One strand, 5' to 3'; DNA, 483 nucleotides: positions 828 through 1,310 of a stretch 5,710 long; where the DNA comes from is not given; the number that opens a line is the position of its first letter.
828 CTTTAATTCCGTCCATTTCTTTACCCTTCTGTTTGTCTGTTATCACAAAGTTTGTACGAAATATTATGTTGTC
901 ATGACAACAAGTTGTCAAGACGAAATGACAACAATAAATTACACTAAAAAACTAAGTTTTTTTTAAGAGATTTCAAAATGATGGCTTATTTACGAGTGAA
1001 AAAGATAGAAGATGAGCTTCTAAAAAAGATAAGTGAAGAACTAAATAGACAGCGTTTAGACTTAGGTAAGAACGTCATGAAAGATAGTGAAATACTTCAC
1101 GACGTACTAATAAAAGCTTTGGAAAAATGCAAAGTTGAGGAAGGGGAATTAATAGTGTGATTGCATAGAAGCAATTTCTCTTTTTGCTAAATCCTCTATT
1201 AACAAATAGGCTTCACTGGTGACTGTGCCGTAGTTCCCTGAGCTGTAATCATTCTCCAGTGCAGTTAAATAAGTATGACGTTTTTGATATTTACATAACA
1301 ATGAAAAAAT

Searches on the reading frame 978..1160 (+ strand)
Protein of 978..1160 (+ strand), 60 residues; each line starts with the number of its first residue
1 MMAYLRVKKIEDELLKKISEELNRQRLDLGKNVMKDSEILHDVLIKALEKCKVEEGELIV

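Call 7: search_protein_families(library=pfam, proteins=[window:978-1160:+], max_evalue=1)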
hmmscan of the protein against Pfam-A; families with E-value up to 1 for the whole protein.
window:978-1160:+ (60 aa): 0 families

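Call 14: find_homologous_proteins(query=window:978-1157:+, max_evalue=0.01)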
Query window:978-1157:+ (60 aa): 37 proteins with E <= 0.01 among 38 candidates.
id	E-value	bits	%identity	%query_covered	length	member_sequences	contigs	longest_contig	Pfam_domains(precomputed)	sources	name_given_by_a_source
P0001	8.0e-28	112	100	100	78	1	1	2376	-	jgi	-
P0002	2.2e-27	110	98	100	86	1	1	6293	-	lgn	-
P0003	3.0e-27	110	98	100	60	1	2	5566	-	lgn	-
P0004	7.0e-27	109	95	100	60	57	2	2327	-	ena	-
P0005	1.5e-26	108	95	100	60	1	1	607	-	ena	-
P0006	1.9e-26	107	92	100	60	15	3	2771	-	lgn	-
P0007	3.9e-26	106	90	100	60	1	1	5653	-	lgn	-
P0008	4.3e-26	106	90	100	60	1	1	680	-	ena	-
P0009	8.5e-25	102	87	100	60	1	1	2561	-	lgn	-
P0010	2.2e-24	101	87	100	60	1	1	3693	-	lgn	-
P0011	2.5e-24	101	85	100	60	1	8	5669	-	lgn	-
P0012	3.0e-24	101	88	98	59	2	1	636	-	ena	-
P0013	3.4e-24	100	88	100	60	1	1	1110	-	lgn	-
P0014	4.2e-24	100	85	100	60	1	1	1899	-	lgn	-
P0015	5.1e-24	100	87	100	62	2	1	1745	-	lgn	-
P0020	3.0e-23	97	85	100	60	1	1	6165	-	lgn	-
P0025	6.5e-23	96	83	100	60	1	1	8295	-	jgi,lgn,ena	jgi:hypothetical protein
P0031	7.3e-22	93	77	100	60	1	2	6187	-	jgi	jgi:hypothetical protein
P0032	8.9e-22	93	77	100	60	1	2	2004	-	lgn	-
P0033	9.1e-22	93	78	100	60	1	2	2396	-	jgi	jgi:hypothetical protein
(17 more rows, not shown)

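Call 15: find_encoding_contigs(protein=P0031, flank=4000, max_places=3)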
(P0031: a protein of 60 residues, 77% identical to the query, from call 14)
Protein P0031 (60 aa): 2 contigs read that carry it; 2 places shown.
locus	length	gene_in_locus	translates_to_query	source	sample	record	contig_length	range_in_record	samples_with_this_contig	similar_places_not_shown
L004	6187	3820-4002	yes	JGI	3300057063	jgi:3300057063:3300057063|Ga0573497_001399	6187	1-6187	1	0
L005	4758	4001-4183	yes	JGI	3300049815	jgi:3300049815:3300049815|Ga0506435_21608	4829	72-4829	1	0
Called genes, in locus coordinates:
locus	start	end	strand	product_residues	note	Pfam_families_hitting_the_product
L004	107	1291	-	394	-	PF05707:Zot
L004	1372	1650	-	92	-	PF10734:DUF2523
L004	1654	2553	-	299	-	-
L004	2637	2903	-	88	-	-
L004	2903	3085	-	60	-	-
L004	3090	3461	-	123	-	-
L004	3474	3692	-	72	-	-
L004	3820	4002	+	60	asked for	-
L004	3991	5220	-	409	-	PF01446:Rep_1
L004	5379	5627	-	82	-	-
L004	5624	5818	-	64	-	-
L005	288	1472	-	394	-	PF05707:Zot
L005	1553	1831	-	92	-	PF10734:DUF2523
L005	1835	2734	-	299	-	-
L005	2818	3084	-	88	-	-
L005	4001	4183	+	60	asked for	-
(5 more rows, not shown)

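Call 16: find_encoding_contigs(protein=P0025, flank=5000, max_places=3)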
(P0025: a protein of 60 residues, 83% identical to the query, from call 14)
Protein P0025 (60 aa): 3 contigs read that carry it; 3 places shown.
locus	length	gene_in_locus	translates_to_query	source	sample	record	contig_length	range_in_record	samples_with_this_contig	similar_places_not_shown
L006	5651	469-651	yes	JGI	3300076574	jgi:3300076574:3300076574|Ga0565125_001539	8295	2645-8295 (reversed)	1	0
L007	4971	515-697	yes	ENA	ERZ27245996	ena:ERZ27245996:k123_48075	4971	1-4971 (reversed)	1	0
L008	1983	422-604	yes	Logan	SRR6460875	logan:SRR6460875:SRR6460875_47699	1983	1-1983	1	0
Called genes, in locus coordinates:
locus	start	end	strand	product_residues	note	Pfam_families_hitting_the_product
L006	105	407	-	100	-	-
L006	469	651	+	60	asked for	-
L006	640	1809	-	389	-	PF01446:Rep_1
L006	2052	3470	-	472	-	PF05707:Zot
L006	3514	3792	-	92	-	-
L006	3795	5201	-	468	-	-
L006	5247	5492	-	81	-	PF05356:Phage_Coat_B (faint)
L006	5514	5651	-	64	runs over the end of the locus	-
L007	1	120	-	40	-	?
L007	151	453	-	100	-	-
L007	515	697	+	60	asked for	-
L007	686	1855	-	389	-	PF01446:Rep_1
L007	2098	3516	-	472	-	PF05707:Zot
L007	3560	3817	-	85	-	-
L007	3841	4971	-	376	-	?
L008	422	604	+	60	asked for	-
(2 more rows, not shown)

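Call 17: find_encoding_contigs(protein=P0011, flank=4000, max_places=4)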
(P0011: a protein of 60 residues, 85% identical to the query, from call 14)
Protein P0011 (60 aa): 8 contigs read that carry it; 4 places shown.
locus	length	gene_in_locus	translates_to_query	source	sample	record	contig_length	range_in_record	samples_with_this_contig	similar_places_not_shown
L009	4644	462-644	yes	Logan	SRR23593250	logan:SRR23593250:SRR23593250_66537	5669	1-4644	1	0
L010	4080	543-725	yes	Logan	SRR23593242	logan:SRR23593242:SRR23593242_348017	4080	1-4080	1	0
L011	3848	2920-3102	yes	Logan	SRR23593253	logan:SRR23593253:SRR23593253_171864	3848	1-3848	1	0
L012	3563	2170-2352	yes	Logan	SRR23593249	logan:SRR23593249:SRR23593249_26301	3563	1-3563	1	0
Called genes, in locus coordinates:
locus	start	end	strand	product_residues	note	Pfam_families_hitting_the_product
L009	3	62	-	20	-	?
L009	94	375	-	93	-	-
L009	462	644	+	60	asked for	-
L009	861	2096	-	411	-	PF01446:Rep_1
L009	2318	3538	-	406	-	PF05707:Zot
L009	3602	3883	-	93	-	PF10734:DUF2523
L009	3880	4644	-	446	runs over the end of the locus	-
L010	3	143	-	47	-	?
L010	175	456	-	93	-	-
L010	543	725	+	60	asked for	-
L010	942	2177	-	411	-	PF01446:Rep_1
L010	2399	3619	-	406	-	PF05707:Zot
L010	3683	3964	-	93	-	PF10734:DUF2523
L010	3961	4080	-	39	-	?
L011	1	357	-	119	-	?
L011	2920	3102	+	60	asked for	-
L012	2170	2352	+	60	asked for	-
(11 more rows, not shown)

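Call 22: search_solved_structures(query=A2, max_evalue=10)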
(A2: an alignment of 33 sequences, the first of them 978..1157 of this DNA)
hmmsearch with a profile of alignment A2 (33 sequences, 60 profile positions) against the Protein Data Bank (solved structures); distinct sequences matched with E-value up to 10: 1.
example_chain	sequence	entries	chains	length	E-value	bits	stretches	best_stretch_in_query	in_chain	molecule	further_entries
7c7y_A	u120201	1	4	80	0.35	14.1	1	8-49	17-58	Uncharacterized protein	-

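Call 24: find_encoding_contigs(protein=P0033, flank=4000, max_places=2)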
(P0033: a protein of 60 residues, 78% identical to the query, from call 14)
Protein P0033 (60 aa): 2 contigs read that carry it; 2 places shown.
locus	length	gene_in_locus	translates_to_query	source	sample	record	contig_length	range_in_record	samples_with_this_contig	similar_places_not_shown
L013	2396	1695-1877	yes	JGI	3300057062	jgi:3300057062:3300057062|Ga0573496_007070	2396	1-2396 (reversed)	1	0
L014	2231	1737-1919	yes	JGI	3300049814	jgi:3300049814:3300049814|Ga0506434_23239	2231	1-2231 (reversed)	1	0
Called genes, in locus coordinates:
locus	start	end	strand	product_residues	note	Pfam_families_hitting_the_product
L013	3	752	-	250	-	?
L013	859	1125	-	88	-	PF05356:Phage_Coat_B (weak)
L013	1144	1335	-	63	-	-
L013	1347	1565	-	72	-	-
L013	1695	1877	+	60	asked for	-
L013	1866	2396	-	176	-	?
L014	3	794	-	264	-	?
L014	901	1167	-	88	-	PF05356:Phage_Coat_B (weak)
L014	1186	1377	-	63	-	-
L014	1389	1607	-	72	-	-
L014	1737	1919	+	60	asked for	-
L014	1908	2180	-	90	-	-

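Call 25: find_encoding_contigs(protein=P0032, flank=4000, max_places=2)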
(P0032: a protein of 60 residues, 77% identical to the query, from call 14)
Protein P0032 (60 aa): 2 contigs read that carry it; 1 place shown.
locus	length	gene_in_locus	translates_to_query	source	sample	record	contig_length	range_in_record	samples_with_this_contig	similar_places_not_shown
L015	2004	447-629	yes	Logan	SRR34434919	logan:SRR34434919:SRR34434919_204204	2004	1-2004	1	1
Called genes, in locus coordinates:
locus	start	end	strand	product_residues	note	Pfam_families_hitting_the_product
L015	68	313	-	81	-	-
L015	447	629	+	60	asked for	-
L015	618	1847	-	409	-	PF01446:Rep_1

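Call 26: find_encoding_contigs(protein=P0020, flank=4000, max_places=2)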
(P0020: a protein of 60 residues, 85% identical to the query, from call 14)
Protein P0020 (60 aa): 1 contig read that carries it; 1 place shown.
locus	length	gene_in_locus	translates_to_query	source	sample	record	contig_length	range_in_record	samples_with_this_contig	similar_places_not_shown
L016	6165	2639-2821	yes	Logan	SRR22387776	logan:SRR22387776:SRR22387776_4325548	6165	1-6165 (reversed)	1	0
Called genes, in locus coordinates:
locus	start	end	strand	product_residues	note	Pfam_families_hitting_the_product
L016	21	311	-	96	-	PF10734:DUF2523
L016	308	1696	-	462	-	-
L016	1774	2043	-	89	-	PF05356:Phage_Coat_B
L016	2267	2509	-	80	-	-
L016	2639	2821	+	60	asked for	-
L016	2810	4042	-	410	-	PF01446:Rep_1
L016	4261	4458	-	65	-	-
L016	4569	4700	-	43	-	-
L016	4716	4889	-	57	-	-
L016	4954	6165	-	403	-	?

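Call 29: predict_structure(alignment_id=A2)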
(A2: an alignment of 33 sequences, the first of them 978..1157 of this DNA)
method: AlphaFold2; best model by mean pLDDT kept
length: 60 residues; sequences in the alignment: 33
mean_pLDDT: 94.5   pTM: 0.70
mean pLDDT of the five models: 94.5, 92.9, 92.0, 85.2, 79.8
residues with pLDDT >= 90: 53; 70-90: 7; 50-70: 0; < 50: 0
segments of 3 or more residues with pLDDT < 50: none
pLDDT, mean of each block of 10 residues (from residue 1): 87 96 98 97 94 94
secondary structure, 60 per line:
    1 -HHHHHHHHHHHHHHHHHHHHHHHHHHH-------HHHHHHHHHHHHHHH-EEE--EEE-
elements in order: H2-28 H36-50 E52-54 E57-59

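Call 31: search_protein_representatives(alignment_id=A2)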
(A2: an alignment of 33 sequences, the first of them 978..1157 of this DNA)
Query: 33 sequences, 60 profile positions. Proteins with E-value up to 0.001 (for the whole library): 22; up to 1e-10: 6; up to 1e-30: 0. The best 22 are listed.
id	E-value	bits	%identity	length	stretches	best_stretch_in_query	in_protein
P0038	4.3e-16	74.8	-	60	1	2-58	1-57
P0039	1.2e-14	70.2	-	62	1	2-59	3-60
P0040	2.5e-13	65.9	-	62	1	4-59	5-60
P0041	5.5e-13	64.8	-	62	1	3-60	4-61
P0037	3.4e-12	62.3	-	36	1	1-32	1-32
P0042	2.1e-11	59.8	-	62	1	3-60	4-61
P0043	3.9e-10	55.7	-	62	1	3-58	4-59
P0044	3.1e-09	52.8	-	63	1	1-58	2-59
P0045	5.0e-09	52.2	-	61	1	4-60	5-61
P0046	2.1e-08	50.2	-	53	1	4-43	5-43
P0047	2.1e-08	50.1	-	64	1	3-58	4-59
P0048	2.6e-07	46.7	-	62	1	3-60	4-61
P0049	5.3e-07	45.7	-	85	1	4-55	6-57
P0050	5.6e-07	45.6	-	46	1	3-40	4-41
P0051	1.9e-06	43.9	-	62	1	4-58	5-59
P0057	5.9e-04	35.9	-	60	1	2-55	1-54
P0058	8.0e-04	35.5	-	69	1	1-55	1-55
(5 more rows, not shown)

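Call 33: fold_search(model_id=the predicted structure, library=pdb)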
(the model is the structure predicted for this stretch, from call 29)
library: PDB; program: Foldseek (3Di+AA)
matches with E <= 10: 23; with E <= 0.001: 0
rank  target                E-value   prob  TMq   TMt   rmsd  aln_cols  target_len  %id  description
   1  3d0w_C                2.7e+00  0.30  0.56  0.43   5.5        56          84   28  Crystal structure of YflH protein from Bacillus subtilis. Northeast Structural Genomics Consortium target SR326 (released 2008-05-20)
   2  3d0w_D                2.9e+00  0.33  0.56  0.43   4.1        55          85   25  Crystal structure of YflH protein from Bacillus subtilis. Northeast Structural Genomics Consortium target SR326 (released 2008-05-20)
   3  8uuc_A                2.9e+00  0.21  0.43  0.12   6.7        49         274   14  Crystal structure of a bacterial clusterless MutYX bound to an Abasic site analog (THF) opposite d(8-oxo-G) (released 2025-01-22)
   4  7vvu_P                3.8e+00  0.06  0.22  0.07   9.5        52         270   21  NuA4 HAT module bound to the nucleosome (released 2022-08-10)
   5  3d0w_A                4.7e+00  0.21  0.55  0.42   4.1        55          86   25  Crystal structure of YflH protein from Bacillus subtilis. Northeast Structural Genomics Consortium target SR326 (released 2008-05-20)
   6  6abq_A                5.0e+00  0.04  0.26  0.16  13.7        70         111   20  Crystal structure of transcription factor from Listeria monocytogenes (released 2019-06-05)
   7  5j9t_I                5.4e+00  0.05  0.22  0.06   9.8        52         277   21  Crystal structure of the NuA4 core complex (released 2016-10-26)
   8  2giv                  5.8e+00  0.04  0.22  0.07  10.6        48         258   19  Human MYST histone acetyltransferase 1 (released 2006-04-11)
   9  6aq4_C                6.3e+00  0.03  0.24  0.07  12.9        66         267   17  CRYSTAL STRUCTURE OF PROTEIN CiTE FROM MYCOBACTERIUM TUBERCULOSIS IN COMPLEX WITH MAGNESIUM, PYRUVATE AND CITRAMALYL-C (released 2018-08-01)
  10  8gzh_C                6.7e+00  0.06  0.32  0.03  11.9        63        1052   17  Cryo-EM structure of Synechocystis sp. PCC 6803 CTP-bound RPitc (released 2023-04-19)
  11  2x4h_A                7.2e+00  0.03  0.23  0.13   8.4        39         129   20  Crystal Structure of the hypothetical protein SSo2273 from Sulfolobus solfataricus (released 2010-07-21)
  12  4i5l_B                7.7e+00  0.08  0.38  0.09   4.5        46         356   20  Structural mechanism of trimeric PP2A holoenzyme involving PR70: insight for Cdc6 dephosphorylation (released 2013-05-08)
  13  4i5l_E                8.3e+00  0.10  0.45  0.10   4.9        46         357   20  Structural mechanism of trimeric PP2A holoenzyme involving PR70: insight for Cdc6 dephosphorylation (released 2013-05-08)
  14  6pox_A                8.9e+00  0.07  0.42  0.08   8.8        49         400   12  Structure of human endothelialnitric oxide synthase heme domain in complex with 7-(3-(Aminomethyl)-4-ethoxyphenyl)-4-m (released 2020-04-29)
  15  8oqn_B                8.9e+00  0.07  0.37  0.05   6.9        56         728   18  Structure of Mycobacterium tuberculosis beta-oxidation trifunctional enzyme in complex with Fragment-M-53 (released 2024-01-24)
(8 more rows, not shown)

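Call 36: search_solved_structures(query=A3, max_evalue=10, show_alignments=3)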
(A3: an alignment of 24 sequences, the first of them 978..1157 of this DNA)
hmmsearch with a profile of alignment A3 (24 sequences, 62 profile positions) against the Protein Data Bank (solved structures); distinct sequences matched with E-value up to 10: 1.
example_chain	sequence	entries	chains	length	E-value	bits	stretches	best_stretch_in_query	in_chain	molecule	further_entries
5gmu_A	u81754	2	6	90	6.1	9.8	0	9-30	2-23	Protein AroA(G)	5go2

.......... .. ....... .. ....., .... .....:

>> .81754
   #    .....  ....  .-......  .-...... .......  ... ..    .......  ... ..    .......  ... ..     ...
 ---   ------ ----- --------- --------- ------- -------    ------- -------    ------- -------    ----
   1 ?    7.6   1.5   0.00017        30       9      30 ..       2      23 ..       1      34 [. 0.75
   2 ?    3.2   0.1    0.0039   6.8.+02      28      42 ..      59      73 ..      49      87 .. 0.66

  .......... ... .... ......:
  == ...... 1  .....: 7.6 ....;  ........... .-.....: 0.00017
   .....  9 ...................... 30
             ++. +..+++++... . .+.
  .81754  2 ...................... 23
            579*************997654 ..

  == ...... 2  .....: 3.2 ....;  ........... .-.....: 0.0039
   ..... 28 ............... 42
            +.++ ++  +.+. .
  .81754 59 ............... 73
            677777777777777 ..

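Call 37: search_protein_families(library=pfam, alignment_id=A3, max_evalue=10)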
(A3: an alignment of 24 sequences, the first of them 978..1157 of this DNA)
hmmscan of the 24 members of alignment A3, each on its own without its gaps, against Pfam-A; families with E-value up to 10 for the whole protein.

A. member 1, window:978-1157:+ (60 aa): 0 families

B. families by the number of members that match (of 24 scanned): 16 families
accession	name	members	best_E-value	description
PF17443.8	pXO2-72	3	0.0075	Uncharacterized protein pXO2-72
PF13184.12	KH_5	3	0.011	NusA-like KH domain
PF18043.6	T4_Rnl2_C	1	0.0078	T4 RNA ligase 2 C-terminal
PF14674.12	FANCI_S1-cap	1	0.027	FANCI solenoid 1 cap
PF10847.13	DUF2656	1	0.032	Protein of unknown function (DUF2656)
PF15639.11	Tox-MPTase3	1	0.044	Metallopeptidase toxin 3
PF08702.15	Fib_alpha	1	0.048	Fibrinogen alpha/beta chain family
PF21459.3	INI1_DNA-bd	1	0.061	SWI/SNF Subunit INI1, DNA binding domain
PF20912.2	RPC3_helical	1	0.071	DNA-directed RNA polymerase III subunit RPC3, helical hairpin domain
PF05796.17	Chordopox_G2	1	0.073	Chordopoxvirus protein G2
PF14854.11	LURAP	1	0.089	Leucine rich adaptor protein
PF08032.17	SpoU_sub_bind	1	0.095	RNA 2'-O ribose methyltransferase substrate binding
PF11470.14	TUG-UBL1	1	0.1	TUG ubiquitin-like domain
PF04348.19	LppC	1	0.17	LppC putative lipoprotein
PF06883.17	RNA_pol_Rpa2_4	1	0.29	RNA polymerase I, Rpa2 specific domain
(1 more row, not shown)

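Call 40: find_encoding_contigs(protein=P0038, flank=3000, max_places=2)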
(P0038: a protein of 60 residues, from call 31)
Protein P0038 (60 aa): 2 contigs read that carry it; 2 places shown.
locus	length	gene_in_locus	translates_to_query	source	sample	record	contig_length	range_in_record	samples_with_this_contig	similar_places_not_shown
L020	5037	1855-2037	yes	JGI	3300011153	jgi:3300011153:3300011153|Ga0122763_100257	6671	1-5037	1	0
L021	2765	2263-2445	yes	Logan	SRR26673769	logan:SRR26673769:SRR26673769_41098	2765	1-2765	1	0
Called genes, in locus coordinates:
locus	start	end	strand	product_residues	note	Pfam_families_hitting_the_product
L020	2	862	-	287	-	?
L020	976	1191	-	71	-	-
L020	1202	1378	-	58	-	-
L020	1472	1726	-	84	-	-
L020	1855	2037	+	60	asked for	-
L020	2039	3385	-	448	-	-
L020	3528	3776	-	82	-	-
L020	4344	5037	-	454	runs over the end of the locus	PF05707:Zot (weak)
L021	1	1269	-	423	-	?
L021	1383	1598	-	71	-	-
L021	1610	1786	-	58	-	-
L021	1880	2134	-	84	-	-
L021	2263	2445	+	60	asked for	-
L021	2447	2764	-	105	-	?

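Call 41: find_encoding_contigs(protein=P0041, flank=3000, max_places=2)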
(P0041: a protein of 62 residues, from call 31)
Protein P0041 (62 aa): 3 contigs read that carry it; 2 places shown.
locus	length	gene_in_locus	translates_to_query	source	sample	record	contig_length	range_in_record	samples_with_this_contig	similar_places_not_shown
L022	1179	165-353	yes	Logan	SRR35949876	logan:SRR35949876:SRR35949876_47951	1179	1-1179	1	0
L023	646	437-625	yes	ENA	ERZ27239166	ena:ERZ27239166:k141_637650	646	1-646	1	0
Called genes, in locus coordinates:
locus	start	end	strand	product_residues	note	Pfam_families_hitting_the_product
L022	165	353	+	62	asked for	-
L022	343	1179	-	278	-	?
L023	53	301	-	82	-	-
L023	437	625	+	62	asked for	-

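Call 43: find_encoding_contigs(protein=P0044, flank=3000, max_places=2)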
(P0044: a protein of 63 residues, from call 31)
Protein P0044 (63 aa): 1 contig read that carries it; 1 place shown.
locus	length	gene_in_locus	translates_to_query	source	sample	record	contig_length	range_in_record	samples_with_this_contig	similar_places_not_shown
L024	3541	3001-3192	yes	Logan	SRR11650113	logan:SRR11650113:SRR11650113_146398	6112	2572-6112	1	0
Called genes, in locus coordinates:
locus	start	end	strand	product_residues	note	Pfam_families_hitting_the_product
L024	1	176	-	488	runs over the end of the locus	PF05707:Zot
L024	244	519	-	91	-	-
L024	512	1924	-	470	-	-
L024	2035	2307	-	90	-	-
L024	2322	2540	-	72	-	-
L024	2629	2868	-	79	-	-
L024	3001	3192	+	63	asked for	-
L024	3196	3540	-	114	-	?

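Call 44: find_encoding_contigs(protein=P0057, flank=3000, max_places=2)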
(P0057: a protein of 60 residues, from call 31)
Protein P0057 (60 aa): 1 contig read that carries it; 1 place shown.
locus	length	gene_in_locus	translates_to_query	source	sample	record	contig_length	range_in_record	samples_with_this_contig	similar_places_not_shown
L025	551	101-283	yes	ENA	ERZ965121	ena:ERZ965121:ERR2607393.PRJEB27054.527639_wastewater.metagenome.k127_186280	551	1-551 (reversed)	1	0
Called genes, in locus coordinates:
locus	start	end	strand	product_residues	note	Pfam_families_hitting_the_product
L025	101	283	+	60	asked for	-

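Call 45: find_encoding_contigs(protein=P0058, flank=3000, max_places=2)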
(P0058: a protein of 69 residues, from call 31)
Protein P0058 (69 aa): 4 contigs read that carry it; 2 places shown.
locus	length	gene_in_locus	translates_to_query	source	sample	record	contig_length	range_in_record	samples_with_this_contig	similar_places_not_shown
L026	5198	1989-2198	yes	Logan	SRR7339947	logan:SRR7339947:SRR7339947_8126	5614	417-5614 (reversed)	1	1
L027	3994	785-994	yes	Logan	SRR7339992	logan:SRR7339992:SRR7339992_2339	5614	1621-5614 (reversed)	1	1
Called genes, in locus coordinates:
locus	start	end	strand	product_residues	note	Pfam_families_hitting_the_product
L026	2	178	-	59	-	?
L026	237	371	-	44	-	-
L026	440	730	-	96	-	PF02303:Phage_DNA_bind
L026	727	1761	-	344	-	PF05144:Phage_CRI, PF05155:G2P_X_C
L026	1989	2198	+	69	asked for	-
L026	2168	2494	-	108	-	-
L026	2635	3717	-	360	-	PF05707:Zot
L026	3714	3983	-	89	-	PF10734:DUF2523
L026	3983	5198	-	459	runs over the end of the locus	-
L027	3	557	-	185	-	?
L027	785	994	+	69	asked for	-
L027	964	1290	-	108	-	-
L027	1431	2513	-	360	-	PF05707:Zot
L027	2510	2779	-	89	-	PF10734:DUF2523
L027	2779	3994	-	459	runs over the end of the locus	-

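Call 48: find_related_loci(query=A2, collection=genome_contigs, flank=6000)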
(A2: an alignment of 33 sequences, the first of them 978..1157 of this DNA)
Query A2 (60 aa) in genome_contigs; peptide patterns used: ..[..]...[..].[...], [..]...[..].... (x = any residue, [..] = any of these).
24 stretches matched a pattern, but none encodes a relative of the query by tblastn (E <= 1e-3).

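Call 57: search_protein_families(library=phrogs, proteins=[window:978-1157:+, P0038, P0041, P0044, P0057, P0058], max_evalue=1)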
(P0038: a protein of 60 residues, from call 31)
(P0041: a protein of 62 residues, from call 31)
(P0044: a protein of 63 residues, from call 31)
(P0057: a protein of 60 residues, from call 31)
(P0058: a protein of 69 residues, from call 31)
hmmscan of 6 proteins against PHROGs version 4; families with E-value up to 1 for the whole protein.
window:978-1157:+ (60 aa): 3 families
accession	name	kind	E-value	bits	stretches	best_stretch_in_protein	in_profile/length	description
phrog_5642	-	unknown function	1.7e-15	57.8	1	1-59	5-64/68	-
phrog_4166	-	unknown function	0.0021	19.1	1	7-25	42-60/65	-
phrog_5219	-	unknown function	0.018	16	1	7-55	4-51/63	-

P0038 (60 aa): 2 families
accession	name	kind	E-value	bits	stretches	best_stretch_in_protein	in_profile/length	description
phrog_5642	-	unknown function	2.6e-16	60.4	1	3-59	8-65/68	-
phrog_20800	-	unknown function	0.028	15.3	1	24-53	32-60/62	-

P0041 (62 aa): 2 families
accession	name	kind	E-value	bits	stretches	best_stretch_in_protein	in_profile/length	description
phrog_5642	-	unknown function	3.6e-18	66.4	1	1-62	4-66/68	-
phrog_16413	-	unknown function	0.037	15.1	1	16-54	61-99/110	-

P0044 (63 aa): 4 families
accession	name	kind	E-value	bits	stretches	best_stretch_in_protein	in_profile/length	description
phrog_5642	-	unknown function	4.2e-14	53.3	1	1-62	4-66/68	-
phrog_15237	-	unknown function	0.038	15.2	1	2-25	25-48/55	-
phrog_18903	-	unknown function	0.16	13.2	1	9-60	15-60/101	-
phrog_10669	-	unknown function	0.76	10.6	1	10-47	21-58/200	-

P0057 (60 aa): 2 families
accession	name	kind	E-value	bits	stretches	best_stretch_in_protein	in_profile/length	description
phrog_5642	-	unknown function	1.1e-17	64.8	1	2-60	7-65/68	-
phrog_5219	-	unknown function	0.0017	19.2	1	5-51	6-48/63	-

P0058 (69 aa): 4 families
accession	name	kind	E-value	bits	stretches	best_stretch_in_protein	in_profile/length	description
phrog_5642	-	unknown function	1.5e-15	58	1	1-59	5-63/68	-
phrog_16627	-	unknown function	0.029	15.4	1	10-37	15-41/50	-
phrog_1748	-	unknown function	0.16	12.1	1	6-49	180-225/302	-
phrog_6471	-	unknown function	0.27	12.5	1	21-55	27-61/66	-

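Call 59: search_dna_similar(query=P0058, collection=phages, mode=protein, max_evalue=0.01)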
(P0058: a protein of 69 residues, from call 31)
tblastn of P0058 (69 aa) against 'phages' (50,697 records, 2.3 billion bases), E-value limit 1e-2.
Records with a match: 1; places in all: 1; records where one place covers at least 80% of the query: 1.
Best place of each record, by identity: <60% 1.
By first word of the organism name: Pseudomonas 1.
By host as written in the record: Pseudomonas aeruginosa 1.
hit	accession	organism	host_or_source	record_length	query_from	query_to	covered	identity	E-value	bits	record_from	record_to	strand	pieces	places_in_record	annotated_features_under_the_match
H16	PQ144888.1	Pseudomonas phage NEU2023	Pseudomonas aeruginosa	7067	1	63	91%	34.9%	1e-4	43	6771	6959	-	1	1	hypothetical protein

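Call 60: search_dna_similar(query=window:978-1157:+, collection=phages, mode=protein, max_evalue=0.1)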
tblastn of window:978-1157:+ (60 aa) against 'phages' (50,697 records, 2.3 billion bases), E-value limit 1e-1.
Records with a match: 4; places in all: 4; records where one place covers at least 80% of the query: 4.
Best place of each record, by identity: <60% 4.
By first word of the organism name: Inovirus 3; Dulem 1.
By host as written in the record: Homo sapiens 3; Varecia variegata 1.
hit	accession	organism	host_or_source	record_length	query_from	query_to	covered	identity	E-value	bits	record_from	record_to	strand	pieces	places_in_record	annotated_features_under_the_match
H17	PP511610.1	Dulem virus 63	Varecia variegata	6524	2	54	88%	37.7%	1e-2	37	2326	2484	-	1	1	hypothetical protein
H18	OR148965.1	Inovirus D_HF3_19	Homo sapiens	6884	2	60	98%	30.0%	3e-2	36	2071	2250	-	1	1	hypothetical protein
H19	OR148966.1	Inovirus D_HF1_11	Homo sapiens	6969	2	60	98%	30.0%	3e-2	36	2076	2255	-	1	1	hypothetical protein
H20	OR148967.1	Inovirus D_HF7_9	Homo sapiens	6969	2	60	98%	30.0%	3e-2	36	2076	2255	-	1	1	hypothetical protein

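Call 61: get_annotated_region(hit=H16, flank=3500)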
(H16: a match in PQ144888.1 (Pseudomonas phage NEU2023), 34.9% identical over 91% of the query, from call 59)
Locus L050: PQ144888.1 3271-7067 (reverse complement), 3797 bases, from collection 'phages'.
description: Pseudomonas phage NEU2023, complete genome.
organism: Pseudomonas phage NEU2023 (NCBI taxid 3250168)
taxonomy: Viruses
host: Pseudomonas aeruginosa; source: wastewater; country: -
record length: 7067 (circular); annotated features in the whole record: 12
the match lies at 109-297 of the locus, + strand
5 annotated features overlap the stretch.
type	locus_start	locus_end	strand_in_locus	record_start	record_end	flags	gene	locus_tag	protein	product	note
CDS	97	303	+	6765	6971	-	-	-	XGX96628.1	hypothetical protein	-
CDS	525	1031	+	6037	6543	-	-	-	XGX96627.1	hypothetical protein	-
CDS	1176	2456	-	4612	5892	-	-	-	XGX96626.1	zonular occludens toxin domain-containing protein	-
CDS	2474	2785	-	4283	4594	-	-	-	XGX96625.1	DUF2523 domain-containing protein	-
CDS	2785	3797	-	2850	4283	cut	-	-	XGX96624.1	hypothetical protein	-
